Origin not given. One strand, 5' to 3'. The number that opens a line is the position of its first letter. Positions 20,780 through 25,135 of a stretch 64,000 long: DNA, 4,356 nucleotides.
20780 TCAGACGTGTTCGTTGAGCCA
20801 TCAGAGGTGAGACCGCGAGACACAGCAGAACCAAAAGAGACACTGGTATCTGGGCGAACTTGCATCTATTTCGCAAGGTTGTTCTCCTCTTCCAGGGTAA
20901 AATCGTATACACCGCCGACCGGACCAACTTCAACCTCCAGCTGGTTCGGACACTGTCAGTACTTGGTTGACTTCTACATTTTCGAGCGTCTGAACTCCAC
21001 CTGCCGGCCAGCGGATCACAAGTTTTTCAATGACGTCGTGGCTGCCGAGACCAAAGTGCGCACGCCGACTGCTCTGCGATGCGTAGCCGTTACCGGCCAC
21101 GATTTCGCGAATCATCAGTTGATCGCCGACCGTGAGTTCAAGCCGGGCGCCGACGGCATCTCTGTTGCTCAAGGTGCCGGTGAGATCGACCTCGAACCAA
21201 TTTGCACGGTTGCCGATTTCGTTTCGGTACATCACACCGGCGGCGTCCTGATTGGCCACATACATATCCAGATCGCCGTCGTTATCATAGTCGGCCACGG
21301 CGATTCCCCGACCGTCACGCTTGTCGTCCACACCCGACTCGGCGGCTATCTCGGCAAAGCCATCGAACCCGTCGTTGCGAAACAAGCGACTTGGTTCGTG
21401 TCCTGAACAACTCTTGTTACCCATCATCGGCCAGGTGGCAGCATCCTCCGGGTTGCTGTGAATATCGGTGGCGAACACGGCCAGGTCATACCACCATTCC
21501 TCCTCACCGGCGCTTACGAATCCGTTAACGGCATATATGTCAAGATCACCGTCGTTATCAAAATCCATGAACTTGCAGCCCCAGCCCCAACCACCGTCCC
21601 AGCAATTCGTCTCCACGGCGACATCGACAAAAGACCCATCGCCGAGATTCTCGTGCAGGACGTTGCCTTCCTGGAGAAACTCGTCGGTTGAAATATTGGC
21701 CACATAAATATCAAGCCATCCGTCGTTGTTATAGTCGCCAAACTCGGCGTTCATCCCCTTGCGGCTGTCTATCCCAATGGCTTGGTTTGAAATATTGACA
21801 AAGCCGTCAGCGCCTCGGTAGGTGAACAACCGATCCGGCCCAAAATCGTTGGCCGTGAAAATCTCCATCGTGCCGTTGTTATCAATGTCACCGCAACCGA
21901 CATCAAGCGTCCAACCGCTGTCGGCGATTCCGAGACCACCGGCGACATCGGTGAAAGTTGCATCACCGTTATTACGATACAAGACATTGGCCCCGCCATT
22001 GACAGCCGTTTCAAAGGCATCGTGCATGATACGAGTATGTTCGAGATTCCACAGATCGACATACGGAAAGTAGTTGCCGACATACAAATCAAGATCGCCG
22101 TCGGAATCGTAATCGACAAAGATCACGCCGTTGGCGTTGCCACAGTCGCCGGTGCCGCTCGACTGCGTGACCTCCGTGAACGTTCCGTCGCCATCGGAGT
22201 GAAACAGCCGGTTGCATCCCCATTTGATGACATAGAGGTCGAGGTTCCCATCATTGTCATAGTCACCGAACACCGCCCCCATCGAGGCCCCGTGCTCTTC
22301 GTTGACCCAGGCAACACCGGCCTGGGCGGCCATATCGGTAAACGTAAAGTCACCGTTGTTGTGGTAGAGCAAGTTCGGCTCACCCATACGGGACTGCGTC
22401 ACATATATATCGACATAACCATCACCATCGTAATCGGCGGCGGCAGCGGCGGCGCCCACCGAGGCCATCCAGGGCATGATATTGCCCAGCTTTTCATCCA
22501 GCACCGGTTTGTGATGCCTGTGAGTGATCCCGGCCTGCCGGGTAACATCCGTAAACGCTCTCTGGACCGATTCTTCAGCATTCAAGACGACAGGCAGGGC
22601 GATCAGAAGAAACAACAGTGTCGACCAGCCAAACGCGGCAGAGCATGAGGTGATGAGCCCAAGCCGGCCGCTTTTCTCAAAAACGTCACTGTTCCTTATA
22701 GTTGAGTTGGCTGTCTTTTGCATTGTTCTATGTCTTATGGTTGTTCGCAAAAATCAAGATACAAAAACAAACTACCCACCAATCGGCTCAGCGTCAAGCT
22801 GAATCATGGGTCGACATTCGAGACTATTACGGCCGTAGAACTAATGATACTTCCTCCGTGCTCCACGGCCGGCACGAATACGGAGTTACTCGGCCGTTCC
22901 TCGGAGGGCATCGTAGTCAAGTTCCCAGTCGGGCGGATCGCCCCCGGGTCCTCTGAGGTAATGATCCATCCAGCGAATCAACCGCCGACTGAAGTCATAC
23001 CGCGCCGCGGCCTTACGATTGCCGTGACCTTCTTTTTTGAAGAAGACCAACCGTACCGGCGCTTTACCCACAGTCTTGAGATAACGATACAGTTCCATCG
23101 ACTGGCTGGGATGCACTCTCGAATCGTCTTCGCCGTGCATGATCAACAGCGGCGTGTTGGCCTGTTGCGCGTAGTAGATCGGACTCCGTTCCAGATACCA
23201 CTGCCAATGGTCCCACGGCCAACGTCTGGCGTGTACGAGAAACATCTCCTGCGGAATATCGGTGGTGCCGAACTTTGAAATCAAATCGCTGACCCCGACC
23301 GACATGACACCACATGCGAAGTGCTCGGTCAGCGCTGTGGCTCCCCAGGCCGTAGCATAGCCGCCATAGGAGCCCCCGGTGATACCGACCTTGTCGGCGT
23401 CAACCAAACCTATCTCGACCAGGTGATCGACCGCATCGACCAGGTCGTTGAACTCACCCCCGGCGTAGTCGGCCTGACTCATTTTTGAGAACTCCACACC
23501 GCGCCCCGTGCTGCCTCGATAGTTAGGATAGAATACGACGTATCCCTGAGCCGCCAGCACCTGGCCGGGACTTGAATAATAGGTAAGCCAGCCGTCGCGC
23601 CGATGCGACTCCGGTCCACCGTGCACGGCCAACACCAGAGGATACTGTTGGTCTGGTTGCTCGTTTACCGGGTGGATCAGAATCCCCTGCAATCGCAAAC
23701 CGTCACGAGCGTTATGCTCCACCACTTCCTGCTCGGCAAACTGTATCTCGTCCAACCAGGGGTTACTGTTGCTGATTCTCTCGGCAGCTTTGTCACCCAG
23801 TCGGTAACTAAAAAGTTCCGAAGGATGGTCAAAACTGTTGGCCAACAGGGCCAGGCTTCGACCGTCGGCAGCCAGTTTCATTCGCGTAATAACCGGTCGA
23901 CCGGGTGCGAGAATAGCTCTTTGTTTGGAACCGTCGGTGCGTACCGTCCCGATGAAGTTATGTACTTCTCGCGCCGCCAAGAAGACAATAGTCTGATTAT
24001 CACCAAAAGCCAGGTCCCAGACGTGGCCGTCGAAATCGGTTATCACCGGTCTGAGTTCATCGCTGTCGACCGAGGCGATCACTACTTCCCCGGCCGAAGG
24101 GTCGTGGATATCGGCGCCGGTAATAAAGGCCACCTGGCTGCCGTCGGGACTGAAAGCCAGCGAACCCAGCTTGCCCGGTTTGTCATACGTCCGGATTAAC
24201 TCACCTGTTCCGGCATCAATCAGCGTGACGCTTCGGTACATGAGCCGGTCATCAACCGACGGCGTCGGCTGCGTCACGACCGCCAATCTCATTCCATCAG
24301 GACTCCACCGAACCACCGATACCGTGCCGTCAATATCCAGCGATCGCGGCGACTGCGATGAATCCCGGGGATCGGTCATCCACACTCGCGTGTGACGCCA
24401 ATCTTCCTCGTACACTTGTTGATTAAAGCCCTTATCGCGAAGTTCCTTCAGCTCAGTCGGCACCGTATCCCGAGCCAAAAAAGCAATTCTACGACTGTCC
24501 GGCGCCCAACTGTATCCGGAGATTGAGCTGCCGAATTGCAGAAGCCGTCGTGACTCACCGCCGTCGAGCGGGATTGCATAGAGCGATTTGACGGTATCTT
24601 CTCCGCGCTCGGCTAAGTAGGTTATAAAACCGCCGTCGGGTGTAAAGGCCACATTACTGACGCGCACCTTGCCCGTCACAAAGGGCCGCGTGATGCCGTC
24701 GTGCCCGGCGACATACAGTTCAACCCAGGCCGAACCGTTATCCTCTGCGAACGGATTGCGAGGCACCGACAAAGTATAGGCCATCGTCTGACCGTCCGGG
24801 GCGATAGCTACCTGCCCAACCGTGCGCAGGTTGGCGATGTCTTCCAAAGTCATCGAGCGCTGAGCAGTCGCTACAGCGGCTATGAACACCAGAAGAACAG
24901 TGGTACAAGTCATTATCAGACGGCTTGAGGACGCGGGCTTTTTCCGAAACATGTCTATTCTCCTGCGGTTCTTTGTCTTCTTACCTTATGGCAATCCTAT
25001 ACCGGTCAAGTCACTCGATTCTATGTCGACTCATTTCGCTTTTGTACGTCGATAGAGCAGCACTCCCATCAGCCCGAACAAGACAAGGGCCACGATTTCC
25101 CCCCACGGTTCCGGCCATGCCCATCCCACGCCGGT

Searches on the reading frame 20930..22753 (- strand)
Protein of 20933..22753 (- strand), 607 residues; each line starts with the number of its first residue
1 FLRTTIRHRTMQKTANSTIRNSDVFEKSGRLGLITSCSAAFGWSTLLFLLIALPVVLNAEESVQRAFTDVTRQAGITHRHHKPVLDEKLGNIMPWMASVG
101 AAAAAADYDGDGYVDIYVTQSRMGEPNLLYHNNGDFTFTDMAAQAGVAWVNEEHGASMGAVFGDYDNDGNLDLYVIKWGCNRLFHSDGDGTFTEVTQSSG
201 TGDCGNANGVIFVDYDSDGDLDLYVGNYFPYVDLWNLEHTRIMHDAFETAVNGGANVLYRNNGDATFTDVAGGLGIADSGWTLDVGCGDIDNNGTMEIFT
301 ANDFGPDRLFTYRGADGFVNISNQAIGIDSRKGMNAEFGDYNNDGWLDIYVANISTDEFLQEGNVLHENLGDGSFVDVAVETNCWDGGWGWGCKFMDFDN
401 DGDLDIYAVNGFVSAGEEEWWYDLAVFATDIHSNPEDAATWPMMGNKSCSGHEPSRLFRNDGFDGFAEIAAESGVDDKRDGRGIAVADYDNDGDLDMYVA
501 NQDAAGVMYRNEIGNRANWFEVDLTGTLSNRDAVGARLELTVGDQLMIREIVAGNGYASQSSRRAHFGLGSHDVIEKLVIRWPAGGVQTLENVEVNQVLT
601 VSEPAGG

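Call 46: search_protein_families(library=pfam, proteins=[window:20933-22753:-], max_evalue=0.001)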
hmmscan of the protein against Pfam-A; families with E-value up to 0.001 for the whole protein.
window:20933-22753:- (607 aa): 3 families
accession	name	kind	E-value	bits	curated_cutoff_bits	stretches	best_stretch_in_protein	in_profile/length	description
PF13517.12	FG-GAP_3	-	3.1e-49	165.9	26.9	6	107-175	1-61/61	FG-GAP-like repeat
PF07593.17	UnbV_ASPIC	-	5.2e-22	78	23.4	1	533-600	1-68/68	ASPIC and UnbV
PF01839.29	FG-GAP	-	7.1e-13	48.6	22.1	1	100-119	2-21/37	FG-GAP repeat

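Call 57: search_protein_families(library=ncbifam, proteins=[window:20933-22753:-], max_evalue=0.001)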
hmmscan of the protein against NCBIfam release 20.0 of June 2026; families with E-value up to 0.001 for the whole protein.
window:20933-22753:- (607 aa): 0 families

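Call 65: find_homologous_proteins(query=window:20930-22750:-, max_evalue=1e-20)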
Query window:20930-22750:- (606 aa): 7923 proteins with E <= 1e-20 among 8000 candidates; the best 120 are listed.
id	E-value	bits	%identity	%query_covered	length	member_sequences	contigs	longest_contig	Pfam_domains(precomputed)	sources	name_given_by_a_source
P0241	0.0e+0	1144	88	91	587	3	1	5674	PF01839.30,PF13517.13,PF07593.19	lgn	-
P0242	0.0e+0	1133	84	93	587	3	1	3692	PF01839.30,PF13517.13,PF07593.19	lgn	-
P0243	8.4e-295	997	76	91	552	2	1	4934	PF01839.30,PF13517.13,PF07593.19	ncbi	ncbi:MAG: CRTAC1 family protein [Candidatus Zixiibacteriota bacterium]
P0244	8.8e-290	981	74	93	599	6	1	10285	PF01839.30,PF13517.13,PF07593.19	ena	-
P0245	3.4e-289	979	72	94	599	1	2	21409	PF01839.30,PF13517.13,PF07593.19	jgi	jgi:hypothetical protein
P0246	1.2e-288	977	74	90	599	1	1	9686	PF01839.30,PF13517.13,PF07593.19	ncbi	-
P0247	8.5e-288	974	73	93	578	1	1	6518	PF01839.30,PF13517.13,PF07593.19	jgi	jgi:hypothetical protein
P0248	1.7e-270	917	70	91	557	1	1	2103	PF01839.30,PF13517.13,PF07593.19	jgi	jgi:hypothetical protein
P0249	5.9e-270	915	69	91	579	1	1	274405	PF01839.30,PF13517.13,PF07593.19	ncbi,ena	-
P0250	1.4e-268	911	68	93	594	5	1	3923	PF01839.30,PF13517.13,PF07593.19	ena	-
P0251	5.1e-260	883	68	90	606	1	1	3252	PF01839.30,PF13517.13,PF07593.19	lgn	-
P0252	1.8e-257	874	67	92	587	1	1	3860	PF01839.30,PF13517.13,PF07593.19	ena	-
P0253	2.6e-253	860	65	93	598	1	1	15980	PF01839.30,PF13517.13,PF07593.19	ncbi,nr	ncbi:MAG TPA: CRTAC1 family protein [Candidatus Deferrimicrobium sp.]|nr:CRTAC1 family protein [Cand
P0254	2.4e-241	821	65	89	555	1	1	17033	PF01839.30,PF13517.13,PF07593.19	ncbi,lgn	-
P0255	4.0e-234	797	61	92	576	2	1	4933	PF01839.30,PF13517.13,PF07593.19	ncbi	ncbi:MAG: CRTAC1 family protein [bacterium]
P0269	8.0e-206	703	58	89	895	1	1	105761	PF01839.30,PF13517.13,PF13428.13,PF07593.19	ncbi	-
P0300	2.0e-198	679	58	89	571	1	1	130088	PF01839.30,PF13517.13,PF07593.19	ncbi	-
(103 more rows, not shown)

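Call 66: find_encoding_contigs(protein=P0249, flank=10000, max_places=1)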
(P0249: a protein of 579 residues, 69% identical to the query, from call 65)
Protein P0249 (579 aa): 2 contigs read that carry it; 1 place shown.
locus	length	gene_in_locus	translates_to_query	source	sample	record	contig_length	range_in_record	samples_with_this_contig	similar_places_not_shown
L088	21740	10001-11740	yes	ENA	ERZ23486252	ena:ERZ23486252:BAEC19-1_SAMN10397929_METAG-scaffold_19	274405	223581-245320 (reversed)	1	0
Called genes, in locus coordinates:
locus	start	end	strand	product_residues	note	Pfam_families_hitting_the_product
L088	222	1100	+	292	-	-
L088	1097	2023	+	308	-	PF02481:DNA_processg_A, PF18306:LDcluster4 (weak)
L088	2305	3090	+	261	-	PF00882:Zn_dep_PLPC, PF04307:YdjM (weak), PF13803:DUF4184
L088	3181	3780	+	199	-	PF00196:GerE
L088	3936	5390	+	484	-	PF07642:BBP2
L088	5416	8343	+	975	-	PF02743:dCache_1, PF00672:HAMP, PF00015:MCPsignal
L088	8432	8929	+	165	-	PF01584:CheW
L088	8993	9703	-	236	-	-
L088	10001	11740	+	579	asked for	PF01839:FG-GAP (faint), PF13517:FG-GAP_3, PF07593:UnbV_ASPIC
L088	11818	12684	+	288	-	PF13428:TPR_14 (faint), PF14559:TPR_19 (weak), PF14561:TPR_20 (faint), PF13414:TPR_11 (faint), PF13424:TPR_12 (faint), PF00515:TPR_1 (faint), PF07719:TPR_2 (faint), PF13181:TPR_8 (faint), +1 more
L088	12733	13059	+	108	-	PF11376:DUF3179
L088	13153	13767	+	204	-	PF11376:DUF3179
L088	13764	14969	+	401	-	PF21033:RMD1-3 (faint), PF07719:TPR_2 (faint), PF13428:TPR_14 (faint), PF00515:TPR_1 (faint), PF13174:TPR_6 (faint), PF13181:TPR_8 (faint), PF13432:TPR_16 (faint), PF14559:TPR_19 (faint), +1 more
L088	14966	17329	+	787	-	PF03176:MMPL, PF00873:ACR_tran (faint), PF02460:Patched (weak), PF12349:Sterol-sensing (weak), PF03176:MMPL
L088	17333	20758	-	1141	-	PF13424:TPR_12 (faint), PF00515:TPR_1 (faint), PF07719:TPR_2 (faint), PF13181:TPR_8 (faint), PF13432:TPR_16, PF14559:TPR_19 (weak), PF13517:FG-GAP_3, PF07593:UnbV_ASPIC, +4 more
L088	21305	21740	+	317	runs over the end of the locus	PF08012:DUF1702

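Call 67: find_encoding_contigs(protein=P0269, flank=10000, max_places=1)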
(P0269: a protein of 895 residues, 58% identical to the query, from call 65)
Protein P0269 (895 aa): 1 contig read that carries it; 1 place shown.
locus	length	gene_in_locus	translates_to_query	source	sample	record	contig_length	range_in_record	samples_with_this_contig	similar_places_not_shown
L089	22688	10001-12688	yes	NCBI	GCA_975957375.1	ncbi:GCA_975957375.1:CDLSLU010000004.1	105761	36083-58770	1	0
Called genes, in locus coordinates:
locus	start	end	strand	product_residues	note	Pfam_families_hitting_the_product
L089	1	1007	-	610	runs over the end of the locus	PF04055:Radical_SAM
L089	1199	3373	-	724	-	PF02655:ATP-grasp_3, PF07478:Dala_Dala_lig_C, PF13535:ATP-grasp_4, PF01546:Peptidase_M20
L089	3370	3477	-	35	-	-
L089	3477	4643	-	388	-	PF04389:Peptidase_M28 (weak), PF01546:Peptidase_M20, PF07687:M20_dimer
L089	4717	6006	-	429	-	PF04055:Radical_SAM (weak), PF12544:LAM_C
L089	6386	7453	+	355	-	PF08240:ADH_N, PF00107:ADH_zinc_N, PF13602:ADH_zinc_N_2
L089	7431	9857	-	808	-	PF03176:MMPL, PF12349:Sterol-sensing (weak), PF03176:MMPL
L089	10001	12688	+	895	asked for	PF01839:FG-GAP (faint), PF13517:FG-GAP_3, PF07593:UnbV_ASPIC, PF13428:TPR_14 (faint)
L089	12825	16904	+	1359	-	PF07719:TPR_2 (faint), PF13174:TPR_6 (faint), PF13176:TPR_7 (faint), PF13181:TPR_8 (faint), PF13432:TPR_16 (weak), PF00515:TPR_1 (weak), PF13517:FG-GAP_3, PF07593:UnbV_ASPIC, +10 more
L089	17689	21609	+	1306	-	PF19550:DUF6073 (faint)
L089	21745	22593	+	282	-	PF17131:TP_0789-like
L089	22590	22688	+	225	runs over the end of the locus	PF00005:ABC_tran, PF02463:SMC_N (faint), PF13304:AAA_21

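Call 68: find_encoding_contigs(protein=P0300, flank=10000, max_places=1)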
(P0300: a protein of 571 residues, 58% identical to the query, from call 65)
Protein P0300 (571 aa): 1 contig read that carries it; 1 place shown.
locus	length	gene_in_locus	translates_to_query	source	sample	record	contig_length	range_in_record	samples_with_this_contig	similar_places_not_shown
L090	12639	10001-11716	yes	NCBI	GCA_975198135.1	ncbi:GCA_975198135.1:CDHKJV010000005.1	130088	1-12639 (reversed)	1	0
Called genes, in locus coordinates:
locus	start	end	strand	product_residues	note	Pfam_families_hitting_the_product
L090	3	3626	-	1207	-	PF13191:AAA_16 (weak)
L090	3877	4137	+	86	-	-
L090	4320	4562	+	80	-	-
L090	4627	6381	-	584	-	PF00246:Peptidase_M14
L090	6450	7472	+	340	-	PF00583:Acetyltransf_1 (faint), PF13527:Acetyltransf_9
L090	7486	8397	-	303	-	PF18306:LDcluster4, PF03641:Lysine_decarbox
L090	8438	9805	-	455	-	PF00753:Lactamase_B, PF12706:Lactamase_B_2 (faint), PF10996:Beta-Casp, PF07521:RMMBL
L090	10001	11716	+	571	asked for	PF01839:FG-GAP (faint), PF13517:FG-GAP_3, PF07593:UnbV_ASPIC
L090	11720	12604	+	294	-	PF13428:TPR_14 (faint), PF13432:TPR_16 (faint), PF07719:TPR_2 (faint), PF13174:TPR_6 (faint), PF13414:TPR_11 (faint), PF14559:TPR_19 (faint)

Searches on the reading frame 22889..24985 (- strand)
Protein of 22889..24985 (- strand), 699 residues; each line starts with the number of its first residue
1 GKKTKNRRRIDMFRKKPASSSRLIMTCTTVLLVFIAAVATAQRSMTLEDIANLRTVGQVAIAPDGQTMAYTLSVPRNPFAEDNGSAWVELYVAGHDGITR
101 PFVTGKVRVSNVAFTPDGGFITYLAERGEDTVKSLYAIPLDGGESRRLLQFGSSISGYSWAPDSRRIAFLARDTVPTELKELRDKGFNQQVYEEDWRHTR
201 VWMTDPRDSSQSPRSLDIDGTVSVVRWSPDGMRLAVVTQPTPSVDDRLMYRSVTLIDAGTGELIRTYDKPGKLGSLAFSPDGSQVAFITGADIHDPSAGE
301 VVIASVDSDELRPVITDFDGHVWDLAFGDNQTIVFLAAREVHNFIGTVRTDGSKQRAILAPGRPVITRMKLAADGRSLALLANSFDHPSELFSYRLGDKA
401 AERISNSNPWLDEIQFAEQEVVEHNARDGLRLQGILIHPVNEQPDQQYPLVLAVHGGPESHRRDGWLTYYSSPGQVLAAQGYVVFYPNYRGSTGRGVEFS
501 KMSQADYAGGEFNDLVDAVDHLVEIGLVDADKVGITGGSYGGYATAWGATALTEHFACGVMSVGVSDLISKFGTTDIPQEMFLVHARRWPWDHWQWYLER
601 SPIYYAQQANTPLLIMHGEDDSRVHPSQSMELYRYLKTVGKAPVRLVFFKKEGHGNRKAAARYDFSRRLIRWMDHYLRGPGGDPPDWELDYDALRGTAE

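Call 46: search_protein_families(library=pfam, proteins=[window:22889-24985:-], max_evalue=0.001)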
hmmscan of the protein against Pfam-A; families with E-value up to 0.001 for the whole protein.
window:22889-24985:- (699 aa): 12 families
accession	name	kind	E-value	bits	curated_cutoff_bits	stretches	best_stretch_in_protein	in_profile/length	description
PF00326.27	Peptidase_S9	-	2.4e-51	174.7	22.6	1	474-678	7-211/213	Prolyl oligopeptidase family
PF20434.5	BD-FAE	-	1.4e-12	48.1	26.8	1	442-636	7-215/215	BD-FAE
PF02129.25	Peptidase_S15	-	1.8e-09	38.1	23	1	428-570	1-134/262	X-Pro dipeptidyl-peptidase (S15 family)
PF07676.18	PD40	-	3.6e-09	36.8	20.9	0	147-170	3-26/38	WD40-like Beta Propeller Repeat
PF10647.15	Gmad1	-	1.4e-07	32.1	20.5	0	101-239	17-132/251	Lipoprotein LpqB beta-propeller domain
PF00930.27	DPPIV_N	-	4.3e-07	29.4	22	0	252-294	24-66/354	Dipeptidyl peptidase IV (DPP IV) N-terminal region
PF25174.1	Beta-prop_THOC3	-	6.1e-07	29.1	305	1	200-290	72-149/272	THOC3 beta-propeller domain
PF00400.38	WD40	-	4.4e-06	27.4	27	0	262-291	2-30/39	WD domain, G-beta repeat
PF23414.1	Beta-prop_EML_2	-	1.5e-05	25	90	0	252-383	21-144/266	Echinoderm microtubule-associated protein second beta-propeller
PF12146.15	Hydrolase_4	-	3.9e-05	23.5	27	0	606-638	187-219/239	Serine aminopeptidase, S33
PF01738.24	DLH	-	4.1e-05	23.7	21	1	476-658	36-190/217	Dienelactone hydrolase family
PF00561.26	Abhydrolase_1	-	0.00039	20.6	25.8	0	570-654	162-238/245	alpha/beta hydrolase fold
